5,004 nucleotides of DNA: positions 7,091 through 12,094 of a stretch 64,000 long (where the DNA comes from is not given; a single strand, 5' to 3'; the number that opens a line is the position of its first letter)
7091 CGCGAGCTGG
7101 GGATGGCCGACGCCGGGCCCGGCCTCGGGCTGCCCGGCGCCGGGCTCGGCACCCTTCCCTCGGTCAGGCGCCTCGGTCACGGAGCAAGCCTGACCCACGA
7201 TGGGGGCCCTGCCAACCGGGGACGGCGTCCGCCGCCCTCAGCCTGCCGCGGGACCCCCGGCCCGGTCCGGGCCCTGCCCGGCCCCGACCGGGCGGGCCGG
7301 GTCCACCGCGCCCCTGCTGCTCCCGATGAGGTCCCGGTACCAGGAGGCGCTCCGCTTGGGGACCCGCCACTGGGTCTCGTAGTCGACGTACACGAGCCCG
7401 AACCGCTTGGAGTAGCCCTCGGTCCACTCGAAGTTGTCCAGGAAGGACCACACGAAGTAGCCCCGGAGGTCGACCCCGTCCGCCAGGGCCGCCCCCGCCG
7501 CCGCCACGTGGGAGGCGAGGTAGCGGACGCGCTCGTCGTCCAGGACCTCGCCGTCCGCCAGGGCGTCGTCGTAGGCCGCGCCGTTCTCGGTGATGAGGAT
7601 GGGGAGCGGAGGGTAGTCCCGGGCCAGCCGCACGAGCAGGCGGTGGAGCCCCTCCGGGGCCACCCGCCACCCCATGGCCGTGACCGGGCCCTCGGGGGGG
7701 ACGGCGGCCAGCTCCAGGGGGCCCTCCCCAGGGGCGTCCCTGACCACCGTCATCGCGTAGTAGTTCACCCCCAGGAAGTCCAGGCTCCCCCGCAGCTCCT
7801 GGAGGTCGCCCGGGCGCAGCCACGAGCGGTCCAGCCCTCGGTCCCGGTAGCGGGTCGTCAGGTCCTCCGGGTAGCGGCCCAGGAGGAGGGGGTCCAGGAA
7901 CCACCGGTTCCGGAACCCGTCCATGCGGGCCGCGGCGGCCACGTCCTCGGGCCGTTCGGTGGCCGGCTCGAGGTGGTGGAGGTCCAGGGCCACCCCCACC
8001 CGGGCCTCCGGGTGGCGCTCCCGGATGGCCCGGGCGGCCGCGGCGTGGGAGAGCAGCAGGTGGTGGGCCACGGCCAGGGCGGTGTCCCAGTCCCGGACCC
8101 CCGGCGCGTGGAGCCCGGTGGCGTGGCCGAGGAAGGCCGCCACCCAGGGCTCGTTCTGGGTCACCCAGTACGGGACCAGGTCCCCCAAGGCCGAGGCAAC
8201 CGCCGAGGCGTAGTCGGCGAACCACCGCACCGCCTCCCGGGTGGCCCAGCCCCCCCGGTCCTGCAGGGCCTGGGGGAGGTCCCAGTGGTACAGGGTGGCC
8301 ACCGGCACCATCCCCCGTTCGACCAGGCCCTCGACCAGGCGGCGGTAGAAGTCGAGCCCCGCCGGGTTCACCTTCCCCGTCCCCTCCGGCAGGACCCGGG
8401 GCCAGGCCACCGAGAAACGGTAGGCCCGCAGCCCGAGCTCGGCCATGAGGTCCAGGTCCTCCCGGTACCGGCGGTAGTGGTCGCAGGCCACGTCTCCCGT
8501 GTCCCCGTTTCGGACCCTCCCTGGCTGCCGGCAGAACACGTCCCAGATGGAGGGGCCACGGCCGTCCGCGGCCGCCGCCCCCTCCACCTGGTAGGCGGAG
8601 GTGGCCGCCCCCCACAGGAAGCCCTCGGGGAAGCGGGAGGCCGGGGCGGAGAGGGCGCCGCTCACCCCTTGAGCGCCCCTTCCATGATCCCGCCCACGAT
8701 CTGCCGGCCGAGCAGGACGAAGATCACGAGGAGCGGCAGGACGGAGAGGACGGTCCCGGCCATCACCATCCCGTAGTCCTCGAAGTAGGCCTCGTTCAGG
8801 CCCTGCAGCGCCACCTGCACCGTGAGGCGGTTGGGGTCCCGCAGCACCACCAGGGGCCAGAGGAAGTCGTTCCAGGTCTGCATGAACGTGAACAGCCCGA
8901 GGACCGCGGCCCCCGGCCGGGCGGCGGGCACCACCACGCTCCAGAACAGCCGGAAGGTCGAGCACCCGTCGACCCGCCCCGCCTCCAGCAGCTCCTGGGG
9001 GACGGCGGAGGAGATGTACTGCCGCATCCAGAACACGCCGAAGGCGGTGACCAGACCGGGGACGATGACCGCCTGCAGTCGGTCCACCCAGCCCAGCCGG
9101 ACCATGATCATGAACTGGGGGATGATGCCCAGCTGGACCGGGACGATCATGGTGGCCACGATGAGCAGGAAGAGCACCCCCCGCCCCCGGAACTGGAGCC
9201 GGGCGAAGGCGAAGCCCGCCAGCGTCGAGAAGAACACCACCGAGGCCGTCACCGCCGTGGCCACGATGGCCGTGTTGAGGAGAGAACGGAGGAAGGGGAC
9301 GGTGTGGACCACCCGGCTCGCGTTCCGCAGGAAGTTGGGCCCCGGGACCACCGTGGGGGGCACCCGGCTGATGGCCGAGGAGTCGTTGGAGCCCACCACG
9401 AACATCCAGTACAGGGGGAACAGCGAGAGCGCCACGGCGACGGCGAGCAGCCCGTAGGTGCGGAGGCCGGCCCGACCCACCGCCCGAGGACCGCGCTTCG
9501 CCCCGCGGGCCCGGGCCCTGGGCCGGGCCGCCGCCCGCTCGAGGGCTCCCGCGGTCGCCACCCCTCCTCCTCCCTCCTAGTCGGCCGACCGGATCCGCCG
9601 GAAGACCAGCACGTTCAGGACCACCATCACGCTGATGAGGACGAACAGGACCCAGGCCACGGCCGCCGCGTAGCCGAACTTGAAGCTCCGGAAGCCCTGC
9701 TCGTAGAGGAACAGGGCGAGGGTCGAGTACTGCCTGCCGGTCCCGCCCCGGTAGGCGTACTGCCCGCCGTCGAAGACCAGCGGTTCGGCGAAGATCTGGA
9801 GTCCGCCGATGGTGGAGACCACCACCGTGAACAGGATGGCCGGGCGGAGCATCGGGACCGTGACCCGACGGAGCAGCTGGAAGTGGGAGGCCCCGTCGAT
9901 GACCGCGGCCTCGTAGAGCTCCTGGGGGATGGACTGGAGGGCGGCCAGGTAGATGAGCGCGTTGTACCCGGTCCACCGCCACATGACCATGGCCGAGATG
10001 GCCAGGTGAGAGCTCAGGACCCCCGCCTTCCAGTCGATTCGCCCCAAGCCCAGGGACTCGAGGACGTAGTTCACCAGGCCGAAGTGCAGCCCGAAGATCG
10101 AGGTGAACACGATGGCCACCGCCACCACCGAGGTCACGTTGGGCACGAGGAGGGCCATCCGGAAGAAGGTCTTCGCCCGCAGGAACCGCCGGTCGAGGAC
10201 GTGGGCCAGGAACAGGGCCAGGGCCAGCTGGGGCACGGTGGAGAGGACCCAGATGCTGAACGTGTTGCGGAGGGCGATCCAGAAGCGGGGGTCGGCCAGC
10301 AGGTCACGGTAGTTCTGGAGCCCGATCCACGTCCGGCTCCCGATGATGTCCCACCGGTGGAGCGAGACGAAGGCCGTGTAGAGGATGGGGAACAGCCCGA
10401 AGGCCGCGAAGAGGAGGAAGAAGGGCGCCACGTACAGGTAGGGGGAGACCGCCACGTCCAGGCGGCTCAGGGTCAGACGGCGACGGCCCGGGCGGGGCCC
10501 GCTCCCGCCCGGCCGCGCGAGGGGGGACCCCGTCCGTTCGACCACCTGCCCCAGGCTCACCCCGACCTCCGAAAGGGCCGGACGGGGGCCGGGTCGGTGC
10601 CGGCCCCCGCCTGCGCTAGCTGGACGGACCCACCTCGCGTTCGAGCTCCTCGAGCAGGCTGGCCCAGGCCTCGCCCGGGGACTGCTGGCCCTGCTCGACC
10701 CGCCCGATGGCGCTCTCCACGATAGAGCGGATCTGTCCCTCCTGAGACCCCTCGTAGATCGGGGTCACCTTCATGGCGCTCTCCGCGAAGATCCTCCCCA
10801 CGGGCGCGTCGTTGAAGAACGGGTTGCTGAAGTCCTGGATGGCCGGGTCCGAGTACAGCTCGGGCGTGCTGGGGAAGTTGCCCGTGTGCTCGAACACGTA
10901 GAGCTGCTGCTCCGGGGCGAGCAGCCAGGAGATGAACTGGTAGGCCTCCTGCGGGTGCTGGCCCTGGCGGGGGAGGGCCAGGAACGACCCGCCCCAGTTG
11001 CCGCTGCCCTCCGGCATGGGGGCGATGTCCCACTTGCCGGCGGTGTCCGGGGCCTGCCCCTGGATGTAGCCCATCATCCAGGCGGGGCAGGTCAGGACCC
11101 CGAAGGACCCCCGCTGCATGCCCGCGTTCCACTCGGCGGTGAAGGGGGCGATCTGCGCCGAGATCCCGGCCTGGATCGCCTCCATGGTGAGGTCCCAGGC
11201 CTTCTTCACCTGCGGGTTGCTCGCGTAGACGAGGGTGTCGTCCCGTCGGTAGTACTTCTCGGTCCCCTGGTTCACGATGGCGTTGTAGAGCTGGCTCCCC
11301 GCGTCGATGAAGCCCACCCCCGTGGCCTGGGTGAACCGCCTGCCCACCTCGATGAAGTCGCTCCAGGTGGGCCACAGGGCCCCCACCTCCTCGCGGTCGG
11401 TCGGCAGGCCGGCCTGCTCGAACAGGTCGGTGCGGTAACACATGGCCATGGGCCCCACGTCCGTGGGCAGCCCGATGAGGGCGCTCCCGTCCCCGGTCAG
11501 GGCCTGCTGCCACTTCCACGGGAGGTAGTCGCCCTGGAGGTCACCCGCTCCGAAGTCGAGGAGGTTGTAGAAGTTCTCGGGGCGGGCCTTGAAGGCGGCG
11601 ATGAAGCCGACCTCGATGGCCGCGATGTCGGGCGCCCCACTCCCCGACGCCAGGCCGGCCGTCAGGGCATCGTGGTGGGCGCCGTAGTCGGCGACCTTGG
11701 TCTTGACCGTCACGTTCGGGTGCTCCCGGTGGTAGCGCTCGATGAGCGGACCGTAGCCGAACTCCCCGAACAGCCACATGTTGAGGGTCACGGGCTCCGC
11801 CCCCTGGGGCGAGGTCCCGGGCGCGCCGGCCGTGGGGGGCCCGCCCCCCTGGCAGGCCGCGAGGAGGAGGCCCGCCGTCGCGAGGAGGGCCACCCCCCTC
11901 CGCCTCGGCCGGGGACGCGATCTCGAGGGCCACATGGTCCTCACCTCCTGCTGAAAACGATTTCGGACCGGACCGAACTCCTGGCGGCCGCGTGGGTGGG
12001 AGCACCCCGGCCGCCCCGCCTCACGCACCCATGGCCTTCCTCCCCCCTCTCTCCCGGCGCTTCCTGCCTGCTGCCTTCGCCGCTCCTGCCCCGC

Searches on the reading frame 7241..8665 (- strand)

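Call 41: search_protein_families(library=pfam, proteins=[window:7241-8665:-], max_evalue=0.0001)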
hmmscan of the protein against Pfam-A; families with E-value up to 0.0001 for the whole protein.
window:7241-8665:- (475 aa): 1 family
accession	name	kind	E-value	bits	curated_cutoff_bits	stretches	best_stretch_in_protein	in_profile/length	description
PF00232.24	Glyco_hydro_1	-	1.1e-168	561.9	22.6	1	11-448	4-449/453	Glycosyl hydrolase family 1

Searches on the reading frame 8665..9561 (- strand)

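Call 41: search_protein_families(library=pfam, proteins=[window:8665-9561:-], max_evalue=0.0001)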
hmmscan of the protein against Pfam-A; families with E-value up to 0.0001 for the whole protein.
window:8665-9561:- (299 aa): 1 family
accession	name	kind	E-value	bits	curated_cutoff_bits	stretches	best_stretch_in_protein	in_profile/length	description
PF00528.27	BPD_transp_1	-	2.6e-17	63.6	26.4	1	113-284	2-175/184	Binding-protein-dependent transport system inner membrane component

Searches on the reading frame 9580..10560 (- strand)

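Call 41: search_protein_families(library=pfam, proteins=[window:9580-10560:-], max_evalue=0.0001)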
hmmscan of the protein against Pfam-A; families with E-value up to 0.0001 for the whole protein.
window:9580-10560:- (327 aa): 1 family
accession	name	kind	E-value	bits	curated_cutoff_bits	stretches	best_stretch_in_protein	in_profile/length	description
PF00528.27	BPD_transp_1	-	6.4e-18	65.6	26.4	1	113-324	3-183/184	Binding-protein-dependent transport system inner membrane component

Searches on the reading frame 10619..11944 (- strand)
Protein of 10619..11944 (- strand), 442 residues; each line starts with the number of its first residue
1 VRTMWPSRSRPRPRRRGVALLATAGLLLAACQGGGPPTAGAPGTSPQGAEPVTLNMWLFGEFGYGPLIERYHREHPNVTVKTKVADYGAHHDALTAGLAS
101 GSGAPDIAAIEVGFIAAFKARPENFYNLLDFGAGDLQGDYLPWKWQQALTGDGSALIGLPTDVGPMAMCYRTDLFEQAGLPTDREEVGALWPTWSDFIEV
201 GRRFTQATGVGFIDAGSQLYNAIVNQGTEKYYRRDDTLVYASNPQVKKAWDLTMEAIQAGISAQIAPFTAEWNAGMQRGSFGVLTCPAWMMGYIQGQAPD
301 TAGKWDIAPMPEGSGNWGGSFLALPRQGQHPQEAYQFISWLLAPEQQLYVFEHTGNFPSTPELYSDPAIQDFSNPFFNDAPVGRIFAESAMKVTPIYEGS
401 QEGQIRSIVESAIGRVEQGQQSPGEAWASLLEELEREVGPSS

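Call 41: search_protein_families(library=pfam, proteins=[window:10619-11944:-], max_evalue=0.0001)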
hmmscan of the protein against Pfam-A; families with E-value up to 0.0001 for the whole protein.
window:10619-11944:- (442 aa): 2 families
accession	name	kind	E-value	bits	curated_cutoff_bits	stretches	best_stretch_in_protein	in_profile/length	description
PF01547.30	SBP_bac_1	-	2.5e-29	103.7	26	1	67-347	13-306/307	Bacterial extracellular solute-binding protein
PF13416.11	SBP_bac_8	-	1.7e-28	100.7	27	1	67-371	2-273/279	Bacterial extracellular solute-binding protein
